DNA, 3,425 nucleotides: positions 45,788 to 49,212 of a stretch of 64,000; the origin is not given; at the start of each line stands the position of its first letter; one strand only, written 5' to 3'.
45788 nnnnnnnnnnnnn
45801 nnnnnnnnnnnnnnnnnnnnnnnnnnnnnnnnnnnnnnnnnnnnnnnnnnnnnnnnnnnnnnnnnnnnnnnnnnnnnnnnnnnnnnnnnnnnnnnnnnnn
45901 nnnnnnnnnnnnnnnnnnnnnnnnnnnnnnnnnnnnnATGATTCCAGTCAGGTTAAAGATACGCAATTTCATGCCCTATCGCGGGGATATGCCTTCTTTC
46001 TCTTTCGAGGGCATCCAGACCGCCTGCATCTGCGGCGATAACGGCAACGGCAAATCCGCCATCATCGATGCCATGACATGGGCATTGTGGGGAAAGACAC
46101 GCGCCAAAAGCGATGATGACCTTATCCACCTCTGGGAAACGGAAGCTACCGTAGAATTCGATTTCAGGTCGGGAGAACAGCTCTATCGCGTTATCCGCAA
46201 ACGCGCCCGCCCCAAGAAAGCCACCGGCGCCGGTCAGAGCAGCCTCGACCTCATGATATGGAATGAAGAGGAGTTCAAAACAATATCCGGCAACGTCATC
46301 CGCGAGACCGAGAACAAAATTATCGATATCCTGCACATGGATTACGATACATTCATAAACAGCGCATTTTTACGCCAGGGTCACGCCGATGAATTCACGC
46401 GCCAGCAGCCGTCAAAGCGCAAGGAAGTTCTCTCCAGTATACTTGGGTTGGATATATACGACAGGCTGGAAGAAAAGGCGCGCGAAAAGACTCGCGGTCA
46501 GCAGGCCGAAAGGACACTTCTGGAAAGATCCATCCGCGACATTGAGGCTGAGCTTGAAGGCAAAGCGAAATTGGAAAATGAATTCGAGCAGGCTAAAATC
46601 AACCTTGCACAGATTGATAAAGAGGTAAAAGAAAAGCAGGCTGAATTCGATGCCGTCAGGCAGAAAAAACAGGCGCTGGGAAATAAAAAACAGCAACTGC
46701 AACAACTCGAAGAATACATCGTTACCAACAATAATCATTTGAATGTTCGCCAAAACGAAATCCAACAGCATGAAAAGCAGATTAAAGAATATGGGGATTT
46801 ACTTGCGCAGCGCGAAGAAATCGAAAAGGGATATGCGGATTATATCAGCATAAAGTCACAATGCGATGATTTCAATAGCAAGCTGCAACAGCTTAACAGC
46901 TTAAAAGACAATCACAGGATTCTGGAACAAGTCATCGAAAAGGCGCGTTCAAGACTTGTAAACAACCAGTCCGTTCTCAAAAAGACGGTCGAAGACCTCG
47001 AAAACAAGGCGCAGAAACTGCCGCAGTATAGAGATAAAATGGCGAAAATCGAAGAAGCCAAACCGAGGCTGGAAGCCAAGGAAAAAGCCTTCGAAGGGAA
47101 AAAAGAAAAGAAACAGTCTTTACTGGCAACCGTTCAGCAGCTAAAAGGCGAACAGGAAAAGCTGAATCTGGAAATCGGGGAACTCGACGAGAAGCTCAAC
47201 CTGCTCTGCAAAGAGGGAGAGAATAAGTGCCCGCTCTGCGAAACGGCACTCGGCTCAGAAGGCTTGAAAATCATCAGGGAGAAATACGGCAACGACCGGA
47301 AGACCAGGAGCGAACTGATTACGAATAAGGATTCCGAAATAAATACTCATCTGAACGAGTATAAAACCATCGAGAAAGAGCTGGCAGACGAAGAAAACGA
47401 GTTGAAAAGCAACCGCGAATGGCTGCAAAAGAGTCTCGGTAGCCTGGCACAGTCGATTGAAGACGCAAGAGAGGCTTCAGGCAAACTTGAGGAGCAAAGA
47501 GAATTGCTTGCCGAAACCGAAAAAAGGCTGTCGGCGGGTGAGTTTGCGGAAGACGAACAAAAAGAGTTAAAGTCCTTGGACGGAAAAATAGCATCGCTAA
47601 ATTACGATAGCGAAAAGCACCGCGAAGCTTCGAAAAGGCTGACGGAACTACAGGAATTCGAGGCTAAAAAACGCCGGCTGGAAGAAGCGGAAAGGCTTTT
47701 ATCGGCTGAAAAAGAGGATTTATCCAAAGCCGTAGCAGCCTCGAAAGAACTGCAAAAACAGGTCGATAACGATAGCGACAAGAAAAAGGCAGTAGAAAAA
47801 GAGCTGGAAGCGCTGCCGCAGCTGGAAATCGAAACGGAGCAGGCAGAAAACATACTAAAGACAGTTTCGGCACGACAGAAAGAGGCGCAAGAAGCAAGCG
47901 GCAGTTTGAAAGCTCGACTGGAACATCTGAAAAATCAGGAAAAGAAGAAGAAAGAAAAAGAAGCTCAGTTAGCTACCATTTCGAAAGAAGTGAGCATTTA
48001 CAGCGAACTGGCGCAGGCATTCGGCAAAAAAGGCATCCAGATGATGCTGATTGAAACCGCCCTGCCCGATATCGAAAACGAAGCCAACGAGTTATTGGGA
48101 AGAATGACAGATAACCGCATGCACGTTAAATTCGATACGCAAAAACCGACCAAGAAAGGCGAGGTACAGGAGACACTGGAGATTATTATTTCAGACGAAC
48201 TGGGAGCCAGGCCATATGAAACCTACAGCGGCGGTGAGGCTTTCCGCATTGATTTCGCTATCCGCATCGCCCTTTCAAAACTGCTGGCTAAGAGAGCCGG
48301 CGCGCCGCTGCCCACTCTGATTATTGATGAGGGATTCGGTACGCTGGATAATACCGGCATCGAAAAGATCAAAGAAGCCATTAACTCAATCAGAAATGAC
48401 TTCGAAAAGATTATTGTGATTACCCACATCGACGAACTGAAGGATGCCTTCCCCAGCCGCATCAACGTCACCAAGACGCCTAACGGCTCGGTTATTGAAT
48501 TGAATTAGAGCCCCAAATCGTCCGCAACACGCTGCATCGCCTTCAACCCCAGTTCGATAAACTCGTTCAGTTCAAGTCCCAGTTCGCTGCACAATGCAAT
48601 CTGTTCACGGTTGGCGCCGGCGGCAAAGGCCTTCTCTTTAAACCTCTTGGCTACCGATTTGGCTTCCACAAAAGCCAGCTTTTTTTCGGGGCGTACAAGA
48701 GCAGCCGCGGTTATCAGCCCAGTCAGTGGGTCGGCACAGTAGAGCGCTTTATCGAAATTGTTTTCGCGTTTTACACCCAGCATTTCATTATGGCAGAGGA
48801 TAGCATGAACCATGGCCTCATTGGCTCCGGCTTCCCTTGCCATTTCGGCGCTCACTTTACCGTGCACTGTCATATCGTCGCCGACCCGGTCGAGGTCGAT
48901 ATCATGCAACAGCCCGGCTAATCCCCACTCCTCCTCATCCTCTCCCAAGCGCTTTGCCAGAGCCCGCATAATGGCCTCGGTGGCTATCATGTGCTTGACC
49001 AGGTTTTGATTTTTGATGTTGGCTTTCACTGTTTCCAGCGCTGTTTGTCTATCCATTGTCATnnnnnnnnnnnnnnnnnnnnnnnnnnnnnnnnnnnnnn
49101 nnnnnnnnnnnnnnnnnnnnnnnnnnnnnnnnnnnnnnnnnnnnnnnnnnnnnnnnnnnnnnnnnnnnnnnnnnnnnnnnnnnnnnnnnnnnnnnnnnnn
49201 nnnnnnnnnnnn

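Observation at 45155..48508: AT-rich RNxxxH (HEPN-like) gene in the sbcD position, coupled to an SbcD-less Rad50/SbcC zinc-hook ATPase: candidate undescribed two-gene module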

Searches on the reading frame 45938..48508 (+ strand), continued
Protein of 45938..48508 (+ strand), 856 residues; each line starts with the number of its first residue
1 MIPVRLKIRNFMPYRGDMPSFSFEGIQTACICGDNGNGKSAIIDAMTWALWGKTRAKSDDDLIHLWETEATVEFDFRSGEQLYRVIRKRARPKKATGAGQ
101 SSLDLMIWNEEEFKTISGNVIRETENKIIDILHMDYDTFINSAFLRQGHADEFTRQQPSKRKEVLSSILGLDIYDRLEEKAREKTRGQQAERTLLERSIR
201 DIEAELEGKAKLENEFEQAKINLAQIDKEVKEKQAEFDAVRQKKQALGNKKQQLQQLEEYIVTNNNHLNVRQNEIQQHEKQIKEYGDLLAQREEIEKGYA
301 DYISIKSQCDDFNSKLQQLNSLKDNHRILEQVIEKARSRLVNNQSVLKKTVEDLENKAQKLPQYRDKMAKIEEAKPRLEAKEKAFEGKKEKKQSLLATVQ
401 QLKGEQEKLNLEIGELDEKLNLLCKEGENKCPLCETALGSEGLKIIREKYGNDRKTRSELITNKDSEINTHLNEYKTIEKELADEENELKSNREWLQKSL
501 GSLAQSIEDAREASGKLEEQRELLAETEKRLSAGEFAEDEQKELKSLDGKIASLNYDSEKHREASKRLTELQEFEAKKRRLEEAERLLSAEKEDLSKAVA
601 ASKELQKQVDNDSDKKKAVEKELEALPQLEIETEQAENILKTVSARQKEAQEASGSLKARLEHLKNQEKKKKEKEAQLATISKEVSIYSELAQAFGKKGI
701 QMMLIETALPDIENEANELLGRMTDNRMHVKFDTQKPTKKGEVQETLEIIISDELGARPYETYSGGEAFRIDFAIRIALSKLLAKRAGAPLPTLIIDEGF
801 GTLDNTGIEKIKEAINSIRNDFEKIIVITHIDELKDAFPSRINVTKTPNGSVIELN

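Call 49: search_protein_families(library=ncbifam, proteins=[L025:19394-20629:-, L025:8903-9847:-], max_evalue=0.001)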
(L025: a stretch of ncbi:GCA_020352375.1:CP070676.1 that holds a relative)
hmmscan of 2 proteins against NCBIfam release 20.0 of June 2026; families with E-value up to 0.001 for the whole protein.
L025:19394-20629:- (411 aa): 9 families
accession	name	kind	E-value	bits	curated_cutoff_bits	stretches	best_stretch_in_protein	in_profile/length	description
TIGR00619.1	sbcd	subfamily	1.5e-44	152.7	77.65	1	1-261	1-252/252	exonuclease subunit SbcD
NF008206.2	PRK10966.1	equivalog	1.5e-20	73.6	450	1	1-274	1-273/380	exonuclease subunit SbcD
NF041031.1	Mre11_Sulfo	equivalog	6.1e-20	71.8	500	2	2-139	1-131/374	DNA double-strand break repair protein Mre11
NF041030.1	Mre11_Halo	equivalog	4.5e-19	68.8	550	2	2-93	3-87/361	DNA double-strand break repair protein Mre11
NF041029.1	Mre11_Pyroc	equivalog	3.3e-18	65.7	600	2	1-93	1-86/438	DNA double-strand break repair protein Mre11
NF041754.1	sbcd_Bac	equivalog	1.1e-16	61.1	750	1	1-278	1-270/390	exonuclease subunit SbcD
NF041753.2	sbcd_Staph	equivalog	3.9e-16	58.9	480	1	1-276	1-256/375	exonuclease subunit SbcD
NF008460.0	PRK11340.1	equivalog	0.00021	20.8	188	1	27-100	61-128/271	phosphodiesterase YaeI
TIGR04123.1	P_estr_lig_assc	hypoth_equivalog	0.00049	19.6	150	1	5-116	25-132/207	ligase-associated DNA damage response endonuclease PdeM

L025:8903-9847:- (314 aa): 0 families

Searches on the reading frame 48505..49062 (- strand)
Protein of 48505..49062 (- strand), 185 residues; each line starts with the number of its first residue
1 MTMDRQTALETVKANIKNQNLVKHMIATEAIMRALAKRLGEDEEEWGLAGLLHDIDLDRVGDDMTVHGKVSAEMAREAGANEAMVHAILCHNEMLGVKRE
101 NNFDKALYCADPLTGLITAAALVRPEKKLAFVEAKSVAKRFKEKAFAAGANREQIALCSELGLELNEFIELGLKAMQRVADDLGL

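Call 4: search_protein_families(library=pfam, proteins=[window:48505-49062:-], max_evalue=1)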
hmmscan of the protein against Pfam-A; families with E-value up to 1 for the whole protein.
window:48505-49062:- (185 aa): 2 families
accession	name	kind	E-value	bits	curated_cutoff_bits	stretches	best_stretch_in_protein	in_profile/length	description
PF01966.28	HD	-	1.3e-13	51.7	22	1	23-98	3-92/116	HD domain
PF08668.18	HDOD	-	0.00026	21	22.9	1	13-55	87-130/196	HDOD domain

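Call 5: search_protein_families(library=padloc, proteins=[window:48505-49062:-], max_evalue=1)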
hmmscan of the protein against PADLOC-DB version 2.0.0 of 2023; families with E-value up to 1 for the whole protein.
window:48505-49062:- (185 aa): 2 families
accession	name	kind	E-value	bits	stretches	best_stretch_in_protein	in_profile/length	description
PDLC02033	Cas3fv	-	0.0043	13.1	1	2-55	98-155/951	-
PDLC01765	Cas3c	-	0.0084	13.1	1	15-94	20-94/612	-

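Call 6: search_protein_families(library=ncbifam, proteins=[window:48505-49062:-], max_evalue=1)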
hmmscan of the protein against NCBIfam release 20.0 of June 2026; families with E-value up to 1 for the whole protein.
window:48505-49062:- (185 aa): 12 families
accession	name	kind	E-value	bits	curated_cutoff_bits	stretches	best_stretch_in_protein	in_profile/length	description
TIGR00277.1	HDIG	domain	1.5e-11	44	27.6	1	18-93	2-83/84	HDIG domain-containing metalloprotein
TIGR03319.1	RNase_Y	equivalog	3.1e-08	32.6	454.35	1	18-94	327-403/514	ribonuclease Y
NF005519.0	PRK07152.1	equivalog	3.6e-05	22.9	315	2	11-55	188-231/361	nicotinate-nucleotide adenylyltransferase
NF009345.0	PRK12705.1-2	equivalog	0.00036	19.2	904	1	18-94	322-398/509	hypothetical protein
NF009343.0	PRK12703.1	equivalog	0.00048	19.1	434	1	4-116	171-284/339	tRNA (cytidine(56)-2'-O)-methyltransferase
TIGR00488.1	TIGR00488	equivalog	0.00067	19.6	70.15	1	66-114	73-121/173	bis(5'-nucleosyl)-tetraphosphatase (symmetrical) YqeK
NF009344.0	PRK12705.1-1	equivalog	0.0011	17.6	831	1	18-94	385-461/572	hypothetical protein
NF000997.0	PRK00106.1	equivalog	0.016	13.8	937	1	18-92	348-422/535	ribonuclease Y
NF005467.0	PRK07060.1-5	equivalog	0.025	14.1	360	1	71-147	36-111/245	SDR family oxidoreductase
NF041732.1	hist_kin_CseC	equivalog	0.038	13.1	700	1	65-143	181-256/424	two-component system sensor histidine kinase CseC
NF040746.1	reduct_C_beta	equivalog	0.046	12.2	450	1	92-125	240-273/477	glycine/sarcosine/betaine reductase complex component C subunit beta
NF041126.1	FBP_aldo_phos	equivalog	0.11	11.9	520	1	8-89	3-72/356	fructose-1,6-bisphosphate aldolase/phosphatase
